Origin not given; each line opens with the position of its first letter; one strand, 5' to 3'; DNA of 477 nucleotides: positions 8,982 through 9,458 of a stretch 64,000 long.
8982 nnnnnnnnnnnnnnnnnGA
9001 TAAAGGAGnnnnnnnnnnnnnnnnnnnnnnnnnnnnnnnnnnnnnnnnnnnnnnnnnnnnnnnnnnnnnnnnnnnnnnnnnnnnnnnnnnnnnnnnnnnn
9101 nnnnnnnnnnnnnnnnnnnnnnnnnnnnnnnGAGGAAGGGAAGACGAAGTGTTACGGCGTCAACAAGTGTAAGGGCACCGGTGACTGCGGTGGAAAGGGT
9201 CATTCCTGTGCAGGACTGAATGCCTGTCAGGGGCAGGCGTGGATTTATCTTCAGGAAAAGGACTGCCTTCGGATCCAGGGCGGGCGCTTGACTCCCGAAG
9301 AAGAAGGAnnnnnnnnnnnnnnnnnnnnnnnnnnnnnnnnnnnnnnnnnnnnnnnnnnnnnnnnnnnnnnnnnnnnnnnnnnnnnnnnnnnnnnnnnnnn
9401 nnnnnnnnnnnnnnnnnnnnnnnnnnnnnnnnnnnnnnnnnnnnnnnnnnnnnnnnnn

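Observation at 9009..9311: Candidate RiPP precursor with six Cys residues in its core, four of them in two pairs spaced C-x5-C (CYGVNKC, CAGLNAC)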

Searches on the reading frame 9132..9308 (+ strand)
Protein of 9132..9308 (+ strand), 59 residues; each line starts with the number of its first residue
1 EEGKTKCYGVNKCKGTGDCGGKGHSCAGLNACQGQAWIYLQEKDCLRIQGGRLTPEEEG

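Call 22: search_dna_similar(query=window:9132-9308:+, collection=plasmids, mode=protein, max_evalue=10, max_rows=40)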
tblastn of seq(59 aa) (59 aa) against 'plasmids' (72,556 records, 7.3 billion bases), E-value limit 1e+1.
Records with a match: 1; places in all: 1; records where one place covers at least 80% of the query: 1.
Best place of each record, by identity: <60% 1.
By first word of the organism name: Paraburkholderia 1.
By predicted mobility (MOB-suite, as given by PLSDB): non-mobilizable 1.
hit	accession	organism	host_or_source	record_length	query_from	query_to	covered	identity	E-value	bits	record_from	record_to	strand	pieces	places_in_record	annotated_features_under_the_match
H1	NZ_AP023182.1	Paraburkholderia sp. PGU19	Physopelta gutta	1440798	6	55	85%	32.8%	5e+0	31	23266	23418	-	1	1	record has no annotation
